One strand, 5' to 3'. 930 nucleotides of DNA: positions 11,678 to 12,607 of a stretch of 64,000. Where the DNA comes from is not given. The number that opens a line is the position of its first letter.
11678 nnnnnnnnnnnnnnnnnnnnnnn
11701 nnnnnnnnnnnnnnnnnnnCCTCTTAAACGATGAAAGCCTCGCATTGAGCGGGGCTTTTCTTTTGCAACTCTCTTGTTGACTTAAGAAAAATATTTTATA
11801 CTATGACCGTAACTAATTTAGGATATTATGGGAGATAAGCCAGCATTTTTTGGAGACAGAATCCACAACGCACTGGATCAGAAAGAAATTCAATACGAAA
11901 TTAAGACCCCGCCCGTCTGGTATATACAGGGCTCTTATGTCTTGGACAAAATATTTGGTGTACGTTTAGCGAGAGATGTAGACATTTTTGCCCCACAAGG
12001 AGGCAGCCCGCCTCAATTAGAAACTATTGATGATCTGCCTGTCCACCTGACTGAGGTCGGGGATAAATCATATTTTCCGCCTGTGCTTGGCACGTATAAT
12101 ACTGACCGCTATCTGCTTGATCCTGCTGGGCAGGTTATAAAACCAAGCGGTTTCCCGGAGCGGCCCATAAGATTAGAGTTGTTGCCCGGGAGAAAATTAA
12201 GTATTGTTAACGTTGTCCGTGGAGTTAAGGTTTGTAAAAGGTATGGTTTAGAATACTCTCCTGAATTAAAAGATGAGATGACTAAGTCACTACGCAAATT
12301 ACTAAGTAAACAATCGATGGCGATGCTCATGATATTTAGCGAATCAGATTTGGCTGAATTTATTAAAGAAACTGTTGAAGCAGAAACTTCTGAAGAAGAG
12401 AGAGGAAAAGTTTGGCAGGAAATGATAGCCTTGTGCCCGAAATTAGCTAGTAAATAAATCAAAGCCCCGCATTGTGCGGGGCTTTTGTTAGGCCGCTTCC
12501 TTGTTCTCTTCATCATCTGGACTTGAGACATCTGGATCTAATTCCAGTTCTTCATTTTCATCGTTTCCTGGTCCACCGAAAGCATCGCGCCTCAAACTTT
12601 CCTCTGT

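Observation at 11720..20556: The str operon is split: ~8.8 kb of accessory genes sits between fusA and tuf, and the first inserted gene is flanked by near-identical terminator copies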

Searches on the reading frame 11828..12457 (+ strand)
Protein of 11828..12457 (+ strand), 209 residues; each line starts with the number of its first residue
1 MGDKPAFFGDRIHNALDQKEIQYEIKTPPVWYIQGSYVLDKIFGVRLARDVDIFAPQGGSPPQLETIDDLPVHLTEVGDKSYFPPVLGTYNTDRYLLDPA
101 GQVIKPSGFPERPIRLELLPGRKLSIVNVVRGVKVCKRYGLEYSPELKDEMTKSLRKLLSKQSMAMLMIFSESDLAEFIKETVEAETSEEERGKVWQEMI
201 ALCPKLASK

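Call 7: search_protein_families(library=pfam, proteins=[window:11828-12457:+], max_evalue=0.01)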
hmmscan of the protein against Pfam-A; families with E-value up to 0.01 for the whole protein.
window:11828-12457:+ (209 aa): 0 families

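Call 9: find_encoding_contigs(protein=window:11828-12457:+, flank=10000, max_places=10)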
Protein window:11828-12457:+ (209 aa): 1 contig read that carries it; 1 place shown.
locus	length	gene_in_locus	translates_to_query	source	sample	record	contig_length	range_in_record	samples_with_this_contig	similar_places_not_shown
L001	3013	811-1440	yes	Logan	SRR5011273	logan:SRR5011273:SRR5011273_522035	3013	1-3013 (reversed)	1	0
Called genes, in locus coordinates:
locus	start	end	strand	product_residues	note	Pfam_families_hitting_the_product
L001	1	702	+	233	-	?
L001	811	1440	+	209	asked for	-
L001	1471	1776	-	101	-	-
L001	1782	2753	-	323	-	PF00005:ABC_tran, PF13304:AAA_21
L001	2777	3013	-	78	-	?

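Call 37: search_protein_families(library=padloc, proteins=[window:11828-12457:+], max_evalue=1)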
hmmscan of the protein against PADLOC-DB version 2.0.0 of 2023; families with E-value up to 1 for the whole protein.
window:11828-12457:+ (209 aa): 0 families

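Call 38: search_protein_families(library=ncbifam, proteins=[window:11828-12457:+], max_evalue=0.1)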
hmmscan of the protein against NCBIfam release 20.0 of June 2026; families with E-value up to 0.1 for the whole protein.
window:11828-12457:+ (209 aa): 0 families
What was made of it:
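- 11828..12457 (+): NTase-like gene, 209 aa, lineage-specific. No hit in Pfam, NCBIfam or PADLOC (calls 7, 37, 38).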

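Call 39: find_homologous_proteins(query=window:11828-12457:+, max_evalue=0.001)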
Query window:11828-12457:+ (209 aa): 4 proteins with E <= 0.001 among 178 candidates.
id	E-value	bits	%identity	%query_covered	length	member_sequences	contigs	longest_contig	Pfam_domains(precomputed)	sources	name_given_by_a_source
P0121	2.9e-135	467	100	100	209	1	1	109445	-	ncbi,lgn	-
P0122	4.6e-49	185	49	79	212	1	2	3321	-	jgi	jgi:hypothetical protein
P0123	9.0e-47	178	47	79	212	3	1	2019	-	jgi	jgi:hypothetical protein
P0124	1.1e-43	167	46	77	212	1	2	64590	-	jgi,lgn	jgi:hypothetical protein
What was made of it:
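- Tried and rejected: The source record could therefore not be fetched, although call 39 shows that the NTase protein exists on a 109-kb NCBI contig.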

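Call 40: find_encoding_contigs(protein=P0124, flank=8000, max_places=2)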
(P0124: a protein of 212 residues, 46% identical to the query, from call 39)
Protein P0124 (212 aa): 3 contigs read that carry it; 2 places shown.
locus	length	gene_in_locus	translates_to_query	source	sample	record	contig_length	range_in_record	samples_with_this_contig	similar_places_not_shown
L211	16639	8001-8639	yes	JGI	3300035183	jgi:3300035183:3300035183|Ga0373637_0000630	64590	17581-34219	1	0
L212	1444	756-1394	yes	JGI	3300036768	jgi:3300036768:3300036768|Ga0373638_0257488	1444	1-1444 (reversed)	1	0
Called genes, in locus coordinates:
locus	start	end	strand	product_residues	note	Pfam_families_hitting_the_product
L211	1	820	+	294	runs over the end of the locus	-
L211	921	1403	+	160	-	-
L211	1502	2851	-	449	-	PF00772:DnaB, PF06745:ATPase (faint), PF13481:AAA_25, PF03796:DnaB_C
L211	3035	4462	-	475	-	PF00133:tRNA-synt_1 (faint), PF01406:tRNA-synt_1e, PF09334:tRNA-synt_1g (weak), PF01921:tRNA-synt_1f (weak), PF09334:tRNA-synt_1g (weak), PF09190:DALR_2, PF23493:CysS_C (weak)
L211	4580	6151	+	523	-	PF00496:SBP_bac_5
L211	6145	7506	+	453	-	-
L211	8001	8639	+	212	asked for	-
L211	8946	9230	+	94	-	-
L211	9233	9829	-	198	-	PF00334:NDK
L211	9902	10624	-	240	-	PF22935:RM44_endonuclase (weak), PF14622:Ribonucleas_3_3, PF00636:Ribonuclease_3, PF00035:dsrm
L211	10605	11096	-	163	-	PF01029:NusB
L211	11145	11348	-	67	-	PF01783:Ribosomal_L32p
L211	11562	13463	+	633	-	PF00270:DEAD (weak), PF04851:ResIII, PF27431:UvrB_3rd, PF00271:Helicase_C, PF12344:UvrB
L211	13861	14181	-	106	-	-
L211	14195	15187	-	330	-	-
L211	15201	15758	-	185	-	PF01195:Pept_tRNA_hydro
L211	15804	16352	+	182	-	PF10502:Peptidase_S26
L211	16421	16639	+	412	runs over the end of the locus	PF01409:tRNA-synt_2d (faint), PF13393:tRNA-synt_His, PF00587:tRNA-synt_2b, PF03129:HGTP_anticodon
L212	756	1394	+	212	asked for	-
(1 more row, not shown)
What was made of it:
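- The gene family is rare and sits in an unrelated context in another genome (L211; calls 39, 40).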

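Call 57: predict_structure(alignment_id=A1)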
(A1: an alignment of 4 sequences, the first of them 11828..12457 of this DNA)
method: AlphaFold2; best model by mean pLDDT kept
length: 209 residues; sequences in the alignment: 4
mean_pLDDT: 80.1   pTM: 0.77
mean pLDDT of the five models: 80.1, 79.6, 70.2, 68.6, 37.0
residues with pLDDT >= 90: 74; 70-90: 90; 50-70: 26; < 50: 19
segments of 3 or more residues with pLDDT < 50: 1-19
pLDDT, mean of each block of 10 residues (from residue 1): 33 40 72 88 90 78 67 77 67 87 87 92 89 94 95 90 80 85 91 93 86
secondary structure, 60 per line:
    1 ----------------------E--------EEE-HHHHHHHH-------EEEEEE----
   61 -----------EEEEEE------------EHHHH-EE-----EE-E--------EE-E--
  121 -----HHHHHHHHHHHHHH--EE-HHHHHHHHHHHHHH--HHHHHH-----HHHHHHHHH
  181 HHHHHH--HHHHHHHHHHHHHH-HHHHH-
elements in order: E32-34 H36-43 E51-56 E72-77 H91-94 H126-139 H145-158 H161-166 H172-186 H189-202 H204-208

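Call 59: fold_search(model_id=the predicted structure, library=pdb)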
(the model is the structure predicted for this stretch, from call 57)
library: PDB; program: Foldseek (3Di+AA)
matches with E <= 10: 224; with E <= 0.001: 0
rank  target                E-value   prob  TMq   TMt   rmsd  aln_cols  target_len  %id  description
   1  3h3a_B                1.7e-03  1.00  0.49  0.27   6.8       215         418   11  The complex structure of CCA-adding enzyme with CTP (released 2009-10-13)
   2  3h3a_A                2.3e-03  1.00  0.48  0.27   7.2       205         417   12  The complex structure of CCA-adding enzyme with CTP (released 2009-10-13)
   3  3h39_A                2.8e-03  1.00  0.52  0.29   6.7       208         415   12  The complex structure of CCA-adding enzyme with ATP (released 2009-10-13)
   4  3h39_B                3.6e-03  1.00  0.48  0.27   7.1       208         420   12  The complex structure of CCA-adding enzyme with ATP (released 2009-10-13)
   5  3wfq_G                7.5e-03  0.99  0.45  0.24   7.2       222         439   11  tRNA processing enzyme complex 1 (released 2014-01-01)
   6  1miv_A                9.0e-03  0.97  0.41  0.25   7.3       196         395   14  Crystal structure of Bacillus stearothermophilus CCA-adding enzyme (released 2002-12-13)
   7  5hc9_A                9.6e-03  0.98  0.43  0.24   8.1       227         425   11  Thermotoga maritima CCA-adding enzyme complexed with tRNA_CCA (released 2016-04-27)
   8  7oqx                  9.6e-03  0.97  0.41  0.27   7.5       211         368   11  Crystal structure of a psychrophilic CCA-adding enzyme in complex with CMPcPP (released 2021-11-03)
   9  3wfq_H                1.1e-02  0.99  0.51  0.27   6.0       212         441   12  tRNA processing enzyme complex 1 (released 2014-01-01)
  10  1vfg_A                1.2e-02  0.99  0.50  0.33   6.7       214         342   13  Crystal structure of tRNA nucleotidyltransferase complexed with a primer tRNA and an incoming ATP analog (released 2004-08-10)
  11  6q52                  1.2e-02  0.97  0.42  0.27   8.0       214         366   12  Structure of a psychrophilic CCA-adding enzyme in complex with CMPcPP at room temperature in ChipX microfluidic device (released 2019-05-01)
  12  6qy6                  1.3e-02  0.98  0.44  0.28   6.9       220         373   10  Crystal structure of the CCA-adding enzyme of a psychrophilic organism (released 2020-03-25)
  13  5hc9_B                1.4e-02  0.99  0.48  0.27   7.3       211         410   11  Thermotoga maritima CCA-adding enzyme complexed with tRNA_CCA (released 2016-04-27)
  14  3h37_B                1.5e-02  0.99  0.47  0.26   7.2       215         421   11  The structure of CCA-adding enzyme apo form I (released 2009-10-13)
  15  6qxn                  1.5e-02  0.97  0.44  0.28   7.1       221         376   10  Crystal structure of the CCA-adding enzyme of a psychrophilic organism in complex with CTP (released 2020-03-25)
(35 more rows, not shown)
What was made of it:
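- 11828..12457 (+): The model resembles class II CCA-adding enzymes (calls 57, 59).
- On Pol-beta-superfamily nucleotidyltransferase (the inserted 209-aa gene): The model has pLDDT 80, and its top structural matches are class II CCA-adding enzymes (prob ~1.0, TM ~0.5, E 1.7e-3; calls 57, 59).
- Checked: An AlphaFold model (pLDDT 80) best matches class II CCA-adding enzymes (Foldseek prob ~1.0, E 1.7e-3, TM ~0.5; calls 57, 59).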
